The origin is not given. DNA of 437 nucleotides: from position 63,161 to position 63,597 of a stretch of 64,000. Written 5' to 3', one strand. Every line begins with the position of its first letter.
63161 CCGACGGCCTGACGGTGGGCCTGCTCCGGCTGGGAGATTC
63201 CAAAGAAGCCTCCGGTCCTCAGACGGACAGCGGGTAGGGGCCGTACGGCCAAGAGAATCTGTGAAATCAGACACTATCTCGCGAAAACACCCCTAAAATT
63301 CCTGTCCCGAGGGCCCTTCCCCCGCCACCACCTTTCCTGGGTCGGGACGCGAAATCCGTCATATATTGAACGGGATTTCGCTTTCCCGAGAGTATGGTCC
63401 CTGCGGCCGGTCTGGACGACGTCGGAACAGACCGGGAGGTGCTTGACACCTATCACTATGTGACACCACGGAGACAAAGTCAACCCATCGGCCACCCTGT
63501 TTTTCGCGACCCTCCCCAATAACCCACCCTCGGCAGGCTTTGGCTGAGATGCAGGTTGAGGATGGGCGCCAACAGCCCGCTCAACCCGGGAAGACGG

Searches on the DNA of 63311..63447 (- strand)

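Call 54: build_rna_model(alignment_id=A6, structure=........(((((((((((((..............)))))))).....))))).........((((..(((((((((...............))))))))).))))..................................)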
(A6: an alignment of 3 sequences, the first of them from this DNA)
Model R1 built from alignment A6 (3 sequences, 140 columns); structure: as given.
model positions 135; base pairs 26; branch points 1; effective number of sequences 1.39; information 0.589 bits per position. Calibrated on 0.2 Mb of random sequence (short: E-values are rough).
structure used (alignment columns):
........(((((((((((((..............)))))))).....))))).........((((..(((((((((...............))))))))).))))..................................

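Call 55: search_with_rna_model(model_id=R1, sources=[window, L001, L002, L003, L004, L005, L008, L009, L010, L011, L012, L013, L014, L015, L017, L018, L019, L020, L021, L022, L023, L024, L025, L026, L027, L028, L029, L030, L031, L032, L033, L034, L035, L036, L037, L038, L039, L040, L041, L042, L043, L044, L045, L046], max_evalue=0.01, make_alignment=true)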
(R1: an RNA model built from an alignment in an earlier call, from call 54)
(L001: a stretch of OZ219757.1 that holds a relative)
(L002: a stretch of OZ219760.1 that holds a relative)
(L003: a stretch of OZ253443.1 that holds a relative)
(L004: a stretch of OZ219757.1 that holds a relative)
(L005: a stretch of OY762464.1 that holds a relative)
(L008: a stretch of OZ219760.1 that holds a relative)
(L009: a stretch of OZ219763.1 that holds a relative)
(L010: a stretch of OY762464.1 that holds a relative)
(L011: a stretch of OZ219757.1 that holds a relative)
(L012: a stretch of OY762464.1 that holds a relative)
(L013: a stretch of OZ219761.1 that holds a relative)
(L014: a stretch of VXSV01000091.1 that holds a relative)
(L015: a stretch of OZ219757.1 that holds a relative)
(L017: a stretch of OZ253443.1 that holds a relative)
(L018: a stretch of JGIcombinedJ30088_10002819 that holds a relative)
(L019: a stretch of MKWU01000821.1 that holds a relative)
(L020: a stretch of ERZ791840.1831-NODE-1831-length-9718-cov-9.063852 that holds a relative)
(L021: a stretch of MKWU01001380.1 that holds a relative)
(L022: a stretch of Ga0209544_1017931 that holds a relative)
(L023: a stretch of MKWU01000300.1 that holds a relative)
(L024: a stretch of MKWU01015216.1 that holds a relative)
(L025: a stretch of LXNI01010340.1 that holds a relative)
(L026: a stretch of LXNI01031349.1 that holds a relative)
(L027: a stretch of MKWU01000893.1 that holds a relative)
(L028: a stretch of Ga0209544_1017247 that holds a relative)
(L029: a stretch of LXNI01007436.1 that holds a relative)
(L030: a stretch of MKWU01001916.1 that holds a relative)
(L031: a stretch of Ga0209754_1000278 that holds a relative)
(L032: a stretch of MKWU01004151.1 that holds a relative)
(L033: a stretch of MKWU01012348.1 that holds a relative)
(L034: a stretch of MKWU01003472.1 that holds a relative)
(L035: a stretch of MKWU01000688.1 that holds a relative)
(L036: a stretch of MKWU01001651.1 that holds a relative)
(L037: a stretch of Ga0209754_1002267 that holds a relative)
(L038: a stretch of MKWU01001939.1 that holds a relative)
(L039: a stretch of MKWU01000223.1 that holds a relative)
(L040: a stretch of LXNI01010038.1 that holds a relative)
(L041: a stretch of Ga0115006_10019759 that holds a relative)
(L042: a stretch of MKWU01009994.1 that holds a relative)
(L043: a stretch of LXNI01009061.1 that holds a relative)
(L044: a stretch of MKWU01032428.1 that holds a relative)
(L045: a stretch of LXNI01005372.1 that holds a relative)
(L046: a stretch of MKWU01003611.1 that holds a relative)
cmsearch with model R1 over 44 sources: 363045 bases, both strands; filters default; matches with E-value up to 0.01: 47.
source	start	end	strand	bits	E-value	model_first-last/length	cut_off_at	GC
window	63311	63447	-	145.6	7.6e-32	1-135/135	no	0.62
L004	5581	5715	+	137.5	5.9e-30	1-135/135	no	0.62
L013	5657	5790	-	130.3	3e-28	1-135/135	no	0.64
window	23901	24036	-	107.6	6.9e-23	1-135/135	no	0.62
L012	832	963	+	83.4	3.4e-17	1-135/135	no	0.64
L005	752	888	+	65.8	4.8e-13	1-135/135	no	0.66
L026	138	272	+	63.7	1.5e-12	1-135/135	no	0.66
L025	807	955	+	63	2.3e-12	1-135/135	no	0.66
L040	979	1128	+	60.3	9.9e-12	1-135/135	no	0.66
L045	1030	1182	+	58.7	2.3e-11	1-135/135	no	0.65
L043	3152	3296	-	58.6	2.5e-11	1-135/135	no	0.68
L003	5101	5238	-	54.9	1.8e-10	1-135/135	no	0.64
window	45945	46076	+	53.4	4.1e-10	1-135/135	no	0.63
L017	6790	6918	-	50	2.6e-09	1-135/135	no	0.63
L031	9294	9439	-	47.6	9.4e-09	1-135/135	no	0.68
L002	4014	4162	-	47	1.4e-08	1-135/135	no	0.67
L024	254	385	+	46.6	1.6e-08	1-135/135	no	0.68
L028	3142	3273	-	46.6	1.6e-08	1-135/135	no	0.68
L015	1245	1403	+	46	2.3e-08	1-135/135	no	0.63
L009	6484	6646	-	44.1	6.5e-08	1-135/135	no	0.64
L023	2032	2163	-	44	6.8e-08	1-135/135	no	0.67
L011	1233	1394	-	43.6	8.2e-08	1-135/135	no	0.6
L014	6978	7129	+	43.3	9.9e-08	1-135/135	no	0.66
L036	1513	1644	-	42.9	1.3e-07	1-135/135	no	0.68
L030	45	176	+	42.3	1.7e-07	1-135/135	no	0.69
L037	4116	4247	-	41.6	2.4e-07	1-135/135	no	0.68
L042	6980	7111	+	41.6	2.5e-07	1-135/135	no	0.66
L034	10754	10885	+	41.4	2.7e-07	1-135/135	no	0.68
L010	4918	5044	-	41.3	2.9e-07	1-135/135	no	0.6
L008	3753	3886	+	41.2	3.1e-07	1-135/135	no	0.66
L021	7281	7412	+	41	3.5e-07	1-135/135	no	0.67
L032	13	144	+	40.9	3.7e-07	1-135/135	no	0.68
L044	13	144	+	40.9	3.7e-07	1-135/135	no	0.68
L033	31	162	+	40.4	4.7e-07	1-135/135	no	0.7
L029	3570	3726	+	40.1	5.6e-07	1-135/135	no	0.68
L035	6338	6469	+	39.3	8.6e-07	1-135/135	no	0.67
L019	3538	3669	-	38.2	1.6e-06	1-135/135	no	0.71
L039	4166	4297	-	37.6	2.2e-06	1-135/135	no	0.67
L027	586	717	+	36.6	3.8e-06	1-135/135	no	0.67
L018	12237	12368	-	34.4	1.2e-05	1-135/135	no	0.68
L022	260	391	+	34.4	1.2e-05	1-135/135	no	0.68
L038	1044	1175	-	34.4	1.2e-05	1-135/135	no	0.68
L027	906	1038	+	34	1.6e-05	1-135/135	no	0.73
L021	2187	2312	-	33.2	2.5e-05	1-135/135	no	0.67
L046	889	1000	-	32.9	2.8e-05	20-135/135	5'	0.69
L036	2907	3023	-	29.2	0.00021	15-135/135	5'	0.73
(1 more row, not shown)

Alignment A7: 47 matches aligned to the model, 273 columns, each read 5' to 3' on its own strand. Consensus structure (alignment columns), stored with it:
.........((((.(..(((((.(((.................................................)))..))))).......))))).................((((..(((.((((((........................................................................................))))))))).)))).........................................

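Call 70: search_with_rna_model(model_id=R1, sources=[L047, L048, L050, L051, L052, L053, L054, L055], max_evalue=0.01)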
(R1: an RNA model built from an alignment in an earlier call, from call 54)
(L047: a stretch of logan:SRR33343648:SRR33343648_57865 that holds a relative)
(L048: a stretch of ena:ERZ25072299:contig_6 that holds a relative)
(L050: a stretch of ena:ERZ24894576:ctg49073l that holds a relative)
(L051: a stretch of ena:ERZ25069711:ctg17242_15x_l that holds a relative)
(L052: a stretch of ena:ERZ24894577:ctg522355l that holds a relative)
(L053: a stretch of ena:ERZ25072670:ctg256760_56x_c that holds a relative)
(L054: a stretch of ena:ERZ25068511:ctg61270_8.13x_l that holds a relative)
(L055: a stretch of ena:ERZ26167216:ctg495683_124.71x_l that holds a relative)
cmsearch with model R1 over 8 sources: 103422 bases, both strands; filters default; matches with E-value up to 0.01: 4.
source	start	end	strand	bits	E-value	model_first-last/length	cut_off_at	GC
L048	3766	3901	+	108.9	9.6e-24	1-135/135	no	0.63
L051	3755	3892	+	58.4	7.8e-12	1-135/135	no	0.66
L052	2693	2837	-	37.8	5.7e-07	1-135/135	no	0.66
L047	1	34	+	23.8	0.0011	103-135/135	5'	0.68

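Call 81: search_with_rna_model(model_id=R1, sources=[window, L002, L003, L004, L005, L008, L009, L011, L012, L013, L014, L015, L017, L025, L026, L029, L031, L040, L043, L045, L051, L052, L039], max_evalue=0.001, make_alignment=true)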
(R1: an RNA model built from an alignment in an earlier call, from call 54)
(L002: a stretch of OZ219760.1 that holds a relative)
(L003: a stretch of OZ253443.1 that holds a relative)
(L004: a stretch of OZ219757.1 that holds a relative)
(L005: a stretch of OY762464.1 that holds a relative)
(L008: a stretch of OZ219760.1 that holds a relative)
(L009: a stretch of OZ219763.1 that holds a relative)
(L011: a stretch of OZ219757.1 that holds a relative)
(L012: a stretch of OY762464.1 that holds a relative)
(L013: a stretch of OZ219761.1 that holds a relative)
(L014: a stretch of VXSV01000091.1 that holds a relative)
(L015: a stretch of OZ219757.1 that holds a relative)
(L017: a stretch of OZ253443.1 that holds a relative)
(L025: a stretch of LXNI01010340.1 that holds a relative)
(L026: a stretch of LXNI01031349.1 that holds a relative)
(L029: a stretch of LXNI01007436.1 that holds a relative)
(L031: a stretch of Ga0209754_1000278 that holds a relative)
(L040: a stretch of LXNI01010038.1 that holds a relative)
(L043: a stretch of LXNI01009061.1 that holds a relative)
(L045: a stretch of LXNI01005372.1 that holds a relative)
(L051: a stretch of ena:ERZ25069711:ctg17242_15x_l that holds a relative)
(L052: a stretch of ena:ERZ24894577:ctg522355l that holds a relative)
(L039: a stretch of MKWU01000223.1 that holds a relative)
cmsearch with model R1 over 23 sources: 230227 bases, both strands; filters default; matches with E-value up to 0.001: 26.
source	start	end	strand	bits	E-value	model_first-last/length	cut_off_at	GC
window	63311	63447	-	145.6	4.8e-32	1-135/135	no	0.62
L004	5581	5715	+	137.5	3.8e-30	1-135/135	no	0.62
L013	5657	5790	-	130.3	1.9e-28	1-135/135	no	0.64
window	23901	24036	-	107.6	4.4e-23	1-135/135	no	0.62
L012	832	963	+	83.4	2.2e-17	1-135/135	no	0.64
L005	752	888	+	65.8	3.1e-13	1-135/135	no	0.66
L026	138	272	+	63.7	9.8e-13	1-135/135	no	0.66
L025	807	955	+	63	1.4e-12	1-135/135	no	0.66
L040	979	1128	+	60.3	6.3e-12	1-135/135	no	0.66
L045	1030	1182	+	58.7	1.5e-11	1-135/135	no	0.65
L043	3152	3296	-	58.6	1.6e-11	1-135/135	no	0.68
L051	3755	3892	+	58.4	1.7e-11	1-135/135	no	0.66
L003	5101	5238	-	54.9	1.2e-10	1-135/135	no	0.64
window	45945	46076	+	53.4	2.6e-10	1-135/135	no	0.63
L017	6790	6918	-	50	1.6e-09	1-135/135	no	0.63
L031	9294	9439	-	47.6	5.9e-09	1-135/135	no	0.68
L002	4014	4162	-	47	8.6e-09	1-135/135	no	0.67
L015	1245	1403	+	46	1.5e-08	1-135/135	no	0.63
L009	6484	6646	-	44.1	4.1e-08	1-135/135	no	0.64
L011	1233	1394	-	43.6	5.2e-08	1-135/135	no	0.6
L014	6978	7129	+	43.3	6.3e-08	1-135/135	no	0.66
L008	3753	3886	+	41.2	2e-07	1-135/135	no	0.66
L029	3570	3726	+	40.1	3.5e-07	1-135/135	no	0.68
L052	2693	2837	-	37.8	1.3e-06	1-135/135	no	0.66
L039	4166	4297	-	37.6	1.4e-06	1-135/135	no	0.67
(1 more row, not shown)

Alignment A11: 26 matches aligned to the model, 274 columns, each read 5' to 3' on its own strand. Consensus structure (alignment columns), stored with it:
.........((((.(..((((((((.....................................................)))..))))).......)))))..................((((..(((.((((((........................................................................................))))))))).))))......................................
